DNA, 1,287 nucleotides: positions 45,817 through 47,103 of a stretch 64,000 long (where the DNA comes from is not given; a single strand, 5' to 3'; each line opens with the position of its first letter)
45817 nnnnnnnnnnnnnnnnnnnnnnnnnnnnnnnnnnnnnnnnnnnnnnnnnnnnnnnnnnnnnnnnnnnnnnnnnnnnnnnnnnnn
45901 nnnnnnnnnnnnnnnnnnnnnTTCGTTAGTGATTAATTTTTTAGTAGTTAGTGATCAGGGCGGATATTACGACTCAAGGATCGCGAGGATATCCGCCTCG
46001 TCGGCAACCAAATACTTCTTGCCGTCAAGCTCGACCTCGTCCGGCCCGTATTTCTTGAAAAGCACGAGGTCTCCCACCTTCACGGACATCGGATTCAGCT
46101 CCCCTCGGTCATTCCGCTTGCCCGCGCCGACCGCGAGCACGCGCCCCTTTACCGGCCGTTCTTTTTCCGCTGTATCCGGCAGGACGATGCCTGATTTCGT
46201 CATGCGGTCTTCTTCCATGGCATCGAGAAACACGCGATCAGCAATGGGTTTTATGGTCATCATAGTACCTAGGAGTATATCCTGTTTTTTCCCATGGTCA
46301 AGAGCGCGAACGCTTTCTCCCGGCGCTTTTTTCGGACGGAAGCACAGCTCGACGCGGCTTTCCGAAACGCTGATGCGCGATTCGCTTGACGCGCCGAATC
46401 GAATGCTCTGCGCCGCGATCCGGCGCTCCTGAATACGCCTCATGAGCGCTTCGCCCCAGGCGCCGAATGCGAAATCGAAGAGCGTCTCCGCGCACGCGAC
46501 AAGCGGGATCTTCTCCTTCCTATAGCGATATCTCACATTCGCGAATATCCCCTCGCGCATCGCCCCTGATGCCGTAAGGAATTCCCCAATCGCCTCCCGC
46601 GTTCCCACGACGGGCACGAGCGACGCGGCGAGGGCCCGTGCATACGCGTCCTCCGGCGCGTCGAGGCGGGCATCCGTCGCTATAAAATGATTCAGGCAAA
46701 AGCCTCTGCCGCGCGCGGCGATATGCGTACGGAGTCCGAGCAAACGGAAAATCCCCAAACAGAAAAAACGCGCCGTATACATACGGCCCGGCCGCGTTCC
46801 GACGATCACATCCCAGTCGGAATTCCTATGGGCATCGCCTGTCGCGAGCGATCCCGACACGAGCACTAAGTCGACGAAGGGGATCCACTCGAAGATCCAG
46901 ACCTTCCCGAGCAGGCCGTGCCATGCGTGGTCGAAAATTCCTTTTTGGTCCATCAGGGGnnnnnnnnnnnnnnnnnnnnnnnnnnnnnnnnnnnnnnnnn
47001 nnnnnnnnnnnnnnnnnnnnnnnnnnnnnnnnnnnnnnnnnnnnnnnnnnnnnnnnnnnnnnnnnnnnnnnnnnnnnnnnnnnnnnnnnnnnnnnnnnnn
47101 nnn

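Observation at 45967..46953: Nucleotidyltransferase-fold ORF reads in-frame into groES through an A6 homopolymer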

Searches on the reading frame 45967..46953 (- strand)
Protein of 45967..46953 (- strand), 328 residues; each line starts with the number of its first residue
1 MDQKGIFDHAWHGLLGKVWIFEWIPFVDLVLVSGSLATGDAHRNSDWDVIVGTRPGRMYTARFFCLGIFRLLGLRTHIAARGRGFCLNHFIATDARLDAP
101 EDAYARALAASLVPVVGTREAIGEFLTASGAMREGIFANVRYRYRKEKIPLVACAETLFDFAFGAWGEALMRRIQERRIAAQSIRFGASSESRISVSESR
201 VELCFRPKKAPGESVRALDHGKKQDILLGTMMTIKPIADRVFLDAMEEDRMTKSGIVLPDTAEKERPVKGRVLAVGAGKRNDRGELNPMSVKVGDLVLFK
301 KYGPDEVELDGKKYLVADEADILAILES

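Call 4: search_protein_families(library=pfam, proteins=[window:45967-46953:-], max_evalue=1)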
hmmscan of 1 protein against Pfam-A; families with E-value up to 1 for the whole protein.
window:45967-46953:- (328 aa): 3 families
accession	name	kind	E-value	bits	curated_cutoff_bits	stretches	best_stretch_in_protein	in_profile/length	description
PF00166.26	Cpn10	-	2e-28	98.7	21.1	1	234-325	2-92/93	Chaperonin 10 Kd subunit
PF01909.29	NTP_transf_2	-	0.0018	19.1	21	1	27-56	14-43/93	Nucleotidyltransferase domain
PF18765.7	Polbeta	-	0.0066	17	26.9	1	27-54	13-40/93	Polymerase beta, Nucleotidyltransferase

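Call 5: search_protein_families(library=ncbifam, proteins=[window:45967-46953:-], max_evalue=1)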
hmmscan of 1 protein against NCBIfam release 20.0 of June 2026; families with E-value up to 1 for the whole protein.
window:45967-46953:- (328 aa): 16 families
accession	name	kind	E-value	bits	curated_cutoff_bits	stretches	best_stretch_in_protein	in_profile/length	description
NF001534.0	PRK00364.2-5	equivalog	1.4e-30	105.1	120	1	234-326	2-93/94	co-chaperone GroES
NF001531.0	PRK00364.2-2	subfamily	2.9e-30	104.1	96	1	232-327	1-94/94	co-chaperone GroES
NF001533.0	PRK00364.2-4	subfamily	5e-30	103.4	99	1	230-326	2-97/98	co-chaperone GroES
NF001530.0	PRK00364.1-6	equivalog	1.3e-29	102.1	136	1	231-327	8-103/104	co-chaperone GroES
NF001527.0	PRK00364.1-2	subfamily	4.4e-28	97.3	120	1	232-327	1-95/96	co-chaperone GroES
NF001529.0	PRK00364.1-5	subfamily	2.4e-26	91.7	133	1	232-326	1-94/95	co-chaperone GroES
NF001532.0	PRK00364.2-3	equivalog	2.3e-21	75.6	130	1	234-327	2-94/94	co-chaperone GroES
NF001537.0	PRK00364.3-3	equivalog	2.4e-20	72.5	109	1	232-326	1-85/86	co-chaperone GroES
NF001526.0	PRK00364.1-1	subfamily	1.2e-19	70.3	130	1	232-327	1-96/96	co-chaperone GroES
NF011106.0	PRK14533.1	equivalog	8.3e-19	67.3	128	1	232-327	1-90/91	co-chaperonin GroES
NF001539.0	PRK00364.3-5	equivalog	6.5e-17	61.4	122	1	232-326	1-89/91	co-chaperone GroES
NF001528.0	PRK00364.1-4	equivalog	4e-15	55.8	119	1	234-327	2-94/95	co-chaperone GroES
NF001538.0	PRK00364.3-4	equivalog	2.9e-14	53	142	1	231-327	3-91/92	co-chaperone GroES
NF001535.0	PRK00364.3-1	equivalog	1e-13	51.4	215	1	232-328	1-91/118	co-chaperone GroES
NF001536.0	PRK00364.3-2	equivalog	5.1e-11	42.5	147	1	232-326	1-99/109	co-chaperone GroES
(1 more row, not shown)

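Call 7: find_encoding_contigs(protein=window:45967-46953:-, flank=6000, max_places=10)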
Protein window:45967-46953:- (328 aa): 4 contigs read that carry it; 4 places shown.
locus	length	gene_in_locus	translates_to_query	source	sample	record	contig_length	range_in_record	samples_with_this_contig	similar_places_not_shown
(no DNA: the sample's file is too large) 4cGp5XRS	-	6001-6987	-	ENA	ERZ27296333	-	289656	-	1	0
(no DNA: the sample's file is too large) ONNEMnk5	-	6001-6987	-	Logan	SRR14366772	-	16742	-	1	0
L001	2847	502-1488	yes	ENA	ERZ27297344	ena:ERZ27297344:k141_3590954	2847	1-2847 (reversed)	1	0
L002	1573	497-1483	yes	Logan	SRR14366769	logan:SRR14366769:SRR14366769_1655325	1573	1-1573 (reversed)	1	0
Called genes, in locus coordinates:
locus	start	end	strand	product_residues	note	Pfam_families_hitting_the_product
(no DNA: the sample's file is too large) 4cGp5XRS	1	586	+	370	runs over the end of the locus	PF13200:DUF4015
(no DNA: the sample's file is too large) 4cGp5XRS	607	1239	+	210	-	-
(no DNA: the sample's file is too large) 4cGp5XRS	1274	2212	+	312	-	-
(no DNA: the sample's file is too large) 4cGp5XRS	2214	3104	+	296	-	-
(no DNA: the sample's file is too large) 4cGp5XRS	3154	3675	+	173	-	-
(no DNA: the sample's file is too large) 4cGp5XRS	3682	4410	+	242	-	-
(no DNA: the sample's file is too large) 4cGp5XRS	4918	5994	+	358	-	PF02646:RmuC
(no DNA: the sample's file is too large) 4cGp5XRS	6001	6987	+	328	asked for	PF00166:Cpn10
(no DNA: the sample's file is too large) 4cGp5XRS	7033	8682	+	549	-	PF00118:Cpn60_TCP1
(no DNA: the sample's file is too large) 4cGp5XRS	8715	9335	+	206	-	PF04011:LemA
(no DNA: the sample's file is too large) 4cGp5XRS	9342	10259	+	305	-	PF01435:Peptidase_M48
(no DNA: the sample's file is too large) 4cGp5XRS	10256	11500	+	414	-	PF07690:MFS_1, PF11700:ATG22, PF07690:MFS_1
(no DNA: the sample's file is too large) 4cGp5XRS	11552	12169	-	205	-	-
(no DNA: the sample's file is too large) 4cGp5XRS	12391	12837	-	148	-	PF00293:NUDIX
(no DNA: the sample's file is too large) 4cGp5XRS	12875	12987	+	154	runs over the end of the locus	PF11188:DUF2975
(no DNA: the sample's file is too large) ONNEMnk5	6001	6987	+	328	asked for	PF00166:Cpn10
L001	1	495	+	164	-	?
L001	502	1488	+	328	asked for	PF00166:Cpn10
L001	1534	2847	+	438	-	?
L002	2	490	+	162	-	?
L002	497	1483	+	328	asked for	PF00166:Cpn10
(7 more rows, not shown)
